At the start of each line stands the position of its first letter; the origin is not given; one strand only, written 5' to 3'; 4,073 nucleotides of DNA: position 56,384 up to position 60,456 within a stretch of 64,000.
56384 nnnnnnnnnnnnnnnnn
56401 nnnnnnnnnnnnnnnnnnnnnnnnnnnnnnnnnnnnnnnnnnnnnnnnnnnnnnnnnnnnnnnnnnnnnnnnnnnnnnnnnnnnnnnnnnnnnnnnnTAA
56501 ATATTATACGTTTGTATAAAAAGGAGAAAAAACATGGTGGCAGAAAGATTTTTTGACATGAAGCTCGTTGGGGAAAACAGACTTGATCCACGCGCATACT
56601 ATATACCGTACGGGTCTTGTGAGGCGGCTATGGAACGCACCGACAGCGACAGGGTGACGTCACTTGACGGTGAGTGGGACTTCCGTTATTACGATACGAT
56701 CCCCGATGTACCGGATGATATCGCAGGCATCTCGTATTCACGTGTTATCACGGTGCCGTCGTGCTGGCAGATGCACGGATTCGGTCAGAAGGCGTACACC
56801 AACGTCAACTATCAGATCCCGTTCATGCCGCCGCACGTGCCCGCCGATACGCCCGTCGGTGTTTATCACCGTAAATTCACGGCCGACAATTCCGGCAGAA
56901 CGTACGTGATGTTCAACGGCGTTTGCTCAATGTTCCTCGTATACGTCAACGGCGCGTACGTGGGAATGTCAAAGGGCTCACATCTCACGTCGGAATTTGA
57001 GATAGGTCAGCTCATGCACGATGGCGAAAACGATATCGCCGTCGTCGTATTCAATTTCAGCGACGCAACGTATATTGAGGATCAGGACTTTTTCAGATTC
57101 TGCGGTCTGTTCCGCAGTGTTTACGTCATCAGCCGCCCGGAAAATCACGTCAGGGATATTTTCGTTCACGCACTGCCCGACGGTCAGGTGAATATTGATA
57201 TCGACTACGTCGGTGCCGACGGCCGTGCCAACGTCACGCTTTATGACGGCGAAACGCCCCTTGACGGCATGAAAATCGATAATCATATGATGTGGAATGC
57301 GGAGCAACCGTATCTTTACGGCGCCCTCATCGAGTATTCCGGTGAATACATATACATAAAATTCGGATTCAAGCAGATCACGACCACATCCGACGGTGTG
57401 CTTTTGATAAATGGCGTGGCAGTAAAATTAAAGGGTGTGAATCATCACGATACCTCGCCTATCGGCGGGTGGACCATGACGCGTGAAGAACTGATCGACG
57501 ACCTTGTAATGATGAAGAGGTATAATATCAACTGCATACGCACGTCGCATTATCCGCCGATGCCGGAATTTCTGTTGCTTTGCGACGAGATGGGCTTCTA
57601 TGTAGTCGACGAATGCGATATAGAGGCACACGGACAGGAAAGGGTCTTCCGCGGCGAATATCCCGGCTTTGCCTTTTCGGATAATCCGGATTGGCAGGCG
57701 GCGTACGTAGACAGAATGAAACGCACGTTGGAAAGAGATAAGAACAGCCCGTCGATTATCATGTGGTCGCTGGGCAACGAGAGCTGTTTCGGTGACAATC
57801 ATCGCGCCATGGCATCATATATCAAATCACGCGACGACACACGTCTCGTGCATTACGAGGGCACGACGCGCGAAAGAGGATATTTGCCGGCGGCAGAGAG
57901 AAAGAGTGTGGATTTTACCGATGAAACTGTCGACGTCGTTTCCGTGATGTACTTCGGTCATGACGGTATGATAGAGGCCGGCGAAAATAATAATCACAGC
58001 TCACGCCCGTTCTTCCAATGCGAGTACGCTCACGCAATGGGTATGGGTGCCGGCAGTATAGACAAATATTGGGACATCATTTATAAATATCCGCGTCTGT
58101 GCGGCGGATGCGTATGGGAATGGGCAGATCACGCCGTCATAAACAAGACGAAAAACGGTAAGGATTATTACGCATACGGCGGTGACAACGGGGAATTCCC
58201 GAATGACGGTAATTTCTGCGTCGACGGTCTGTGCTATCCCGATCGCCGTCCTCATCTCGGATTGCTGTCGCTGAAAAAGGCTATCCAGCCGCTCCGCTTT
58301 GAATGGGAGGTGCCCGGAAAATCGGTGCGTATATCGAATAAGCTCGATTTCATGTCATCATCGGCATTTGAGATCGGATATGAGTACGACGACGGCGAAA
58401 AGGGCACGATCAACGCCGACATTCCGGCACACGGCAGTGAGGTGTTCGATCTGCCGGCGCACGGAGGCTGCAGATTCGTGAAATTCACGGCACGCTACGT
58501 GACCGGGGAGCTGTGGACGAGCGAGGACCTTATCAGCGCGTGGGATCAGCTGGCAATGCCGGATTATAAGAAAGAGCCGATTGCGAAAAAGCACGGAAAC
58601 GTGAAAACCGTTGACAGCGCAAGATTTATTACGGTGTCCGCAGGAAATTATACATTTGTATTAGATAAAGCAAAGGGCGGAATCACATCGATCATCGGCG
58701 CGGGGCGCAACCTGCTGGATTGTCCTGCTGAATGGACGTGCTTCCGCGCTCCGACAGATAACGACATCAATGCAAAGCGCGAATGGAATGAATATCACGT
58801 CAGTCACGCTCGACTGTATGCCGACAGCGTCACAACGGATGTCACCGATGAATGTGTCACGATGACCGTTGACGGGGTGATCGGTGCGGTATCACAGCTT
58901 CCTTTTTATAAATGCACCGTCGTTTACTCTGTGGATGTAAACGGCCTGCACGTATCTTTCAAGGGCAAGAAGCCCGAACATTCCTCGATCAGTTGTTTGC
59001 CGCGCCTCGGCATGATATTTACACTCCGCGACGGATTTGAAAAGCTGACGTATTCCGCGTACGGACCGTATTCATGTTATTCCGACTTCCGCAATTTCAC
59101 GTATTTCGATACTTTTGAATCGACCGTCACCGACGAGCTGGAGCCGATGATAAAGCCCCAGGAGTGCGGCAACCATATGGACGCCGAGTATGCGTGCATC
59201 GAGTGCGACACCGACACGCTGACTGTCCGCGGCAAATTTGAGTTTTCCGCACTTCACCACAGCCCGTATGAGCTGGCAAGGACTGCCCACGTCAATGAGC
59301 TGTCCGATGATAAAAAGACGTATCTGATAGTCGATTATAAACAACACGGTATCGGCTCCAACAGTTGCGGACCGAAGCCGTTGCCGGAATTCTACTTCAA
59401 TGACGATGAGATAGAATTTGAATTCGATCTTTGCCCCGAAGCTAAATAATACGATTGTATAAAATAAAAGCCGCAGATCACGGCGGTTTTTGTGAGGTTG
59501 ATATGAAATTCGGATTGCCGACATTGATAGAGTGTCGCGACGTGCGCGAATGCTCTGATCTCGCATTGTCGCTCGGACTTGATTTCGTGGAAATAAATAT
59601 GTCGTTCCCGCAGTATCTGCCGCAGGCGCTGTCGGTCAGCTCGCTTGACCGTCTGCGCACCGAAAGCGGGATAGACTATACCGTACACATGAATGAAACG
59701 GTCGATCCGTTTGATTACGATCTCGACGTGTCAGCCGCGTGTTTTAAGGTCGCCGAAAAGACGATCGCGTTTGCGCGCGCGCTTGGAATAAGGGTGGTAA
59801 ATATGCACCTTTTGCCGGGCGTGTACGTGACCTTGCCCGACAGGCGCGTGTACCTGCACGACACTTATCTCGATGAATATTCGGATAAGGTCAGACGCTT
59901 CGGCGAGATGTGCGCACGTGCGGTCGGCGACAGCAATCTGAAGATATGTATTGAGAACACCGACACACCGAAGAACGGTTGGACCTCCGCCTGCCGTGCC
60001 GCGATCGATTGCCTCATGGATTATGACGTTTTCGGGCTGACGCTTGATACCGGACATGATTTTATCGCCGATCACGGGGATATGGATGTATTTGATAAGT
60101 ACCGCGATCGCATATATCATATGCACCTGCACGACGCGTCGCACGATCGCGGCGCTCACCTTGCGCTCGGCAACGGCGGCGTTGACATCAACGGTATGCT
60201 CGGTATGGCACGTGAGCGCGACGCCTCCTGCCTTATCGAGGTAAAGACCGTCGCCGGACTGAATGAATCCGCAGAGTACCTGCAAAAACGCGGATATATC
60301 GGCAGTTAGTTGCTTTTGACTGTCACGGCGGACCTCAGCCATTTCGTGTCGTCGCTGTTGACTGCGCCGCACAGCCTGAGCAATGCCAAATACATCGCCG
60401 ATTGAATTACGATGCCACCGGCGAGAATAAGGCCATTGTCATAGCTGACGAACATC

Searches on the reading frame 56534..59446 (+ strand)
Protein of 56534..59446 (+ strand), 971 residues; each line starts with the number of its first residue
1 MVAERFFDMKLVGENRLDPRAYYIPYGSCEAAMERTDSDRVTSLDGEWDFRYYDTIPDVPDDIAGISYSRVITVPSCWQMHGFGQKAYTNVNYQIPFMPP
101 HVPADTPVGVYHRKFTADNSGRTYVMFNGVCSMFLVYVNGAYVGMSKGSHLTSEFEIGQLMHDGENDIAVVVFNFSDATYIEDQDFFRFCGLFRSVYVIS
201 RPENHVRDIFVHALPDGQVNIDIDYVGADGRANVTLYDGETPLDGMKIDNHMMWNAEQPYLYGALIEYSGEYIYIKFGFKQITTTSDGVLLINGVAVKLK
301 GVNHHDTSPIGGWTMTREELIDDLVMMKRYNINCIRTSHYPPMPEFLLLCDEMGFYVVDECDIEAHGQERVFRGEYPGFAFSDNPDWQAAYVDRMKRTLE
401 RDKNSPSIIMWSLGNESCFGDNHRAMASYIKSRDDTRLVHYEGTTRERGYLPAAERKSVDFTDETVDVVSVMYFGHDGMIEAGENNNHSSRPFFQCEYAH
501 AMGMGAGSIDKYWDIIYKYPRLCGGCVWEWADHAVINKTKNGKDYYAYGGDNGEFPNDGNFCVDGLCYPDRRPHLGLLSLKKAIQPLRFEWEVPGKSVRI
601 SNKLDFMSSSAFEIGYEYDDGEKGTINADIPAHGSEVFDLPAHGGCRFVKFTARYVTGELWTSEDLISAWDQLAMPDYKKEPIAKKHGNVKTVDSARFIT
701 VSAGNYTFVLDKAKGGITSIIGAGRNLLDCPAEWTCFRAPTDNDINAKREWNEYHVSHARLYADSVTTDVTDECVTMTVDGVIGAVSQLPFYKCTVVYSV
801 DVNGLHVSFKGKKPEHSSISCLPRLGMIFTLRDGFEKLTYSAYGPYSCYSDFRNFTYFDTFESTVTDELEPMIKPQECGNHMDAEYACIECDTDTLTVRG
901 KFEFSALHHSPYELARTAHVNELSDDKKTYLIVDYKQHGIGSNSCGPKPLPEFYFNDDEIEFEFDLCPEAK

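Call 3: search_protein_families(library=pfam, proteins=[window:56534-59446:+], max_evalue=0.1)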
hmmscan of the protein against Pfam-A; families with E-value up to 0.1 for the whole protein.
window:56534-59446:+ (971 aa): 5 families
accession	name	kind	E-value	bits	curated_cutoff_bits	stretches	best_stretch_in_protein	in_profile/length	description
PF02836.23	Glyco_hydro_2_C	-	7e-90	301.6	21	1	286-588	4-301/302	Glycosyl hydrolases family 2, TIM barrel domain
PF02929.23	Bgal_small_N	-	3e-56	191.3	25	1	704-966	3-248/248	Beta galactosidase small chain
PF02837.24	Glyco_hydro_2_N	-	1.2e-37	129.8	28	1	42-202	2-169/169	Glycosyl hydrolases family 2, sugar binding domain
PF16353.11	LacZ_4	-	2.8e-05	24.8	27.3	1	598-675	1-86/87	Beta-galactosidase, domain 4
PF22666.2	Glyco_hydro_2_N2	-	3.5e-05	24.3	27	1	110-173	51-118/167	Glycosyl hydrolase 2 galactose-binding domain-like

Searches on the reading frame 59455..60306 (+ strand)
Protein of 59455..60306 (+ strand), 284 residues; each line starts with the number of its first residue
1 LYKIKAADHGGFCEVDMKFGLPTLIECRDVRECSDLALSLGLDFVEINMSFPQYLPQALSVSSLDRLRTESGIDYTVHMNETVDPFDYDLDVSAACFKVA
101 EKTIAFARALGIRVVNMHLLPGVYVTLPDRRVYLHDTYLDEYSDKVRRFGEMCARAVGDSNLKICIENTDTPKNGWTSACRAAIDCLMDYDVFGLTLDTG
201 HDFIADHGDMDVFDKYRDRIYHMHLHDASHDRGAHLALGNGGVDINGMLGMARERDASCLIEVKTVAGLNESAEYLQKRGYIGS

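Call 74: search_protein_families(library=pfam, proteins=[window:59455-60306:+], max_evalue=0.001)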
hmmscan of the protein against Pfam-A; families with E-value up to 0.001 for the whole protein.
window:59455-60306:+ (284 aa): 1 family
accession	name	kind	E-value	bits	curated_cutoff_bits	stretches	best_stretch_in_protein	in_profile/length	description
PF01261.30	AP_endonuc_2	-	2.7e-20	73.6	31.1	1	35-277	2-247/249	Xylose isomerase-like TIM barrel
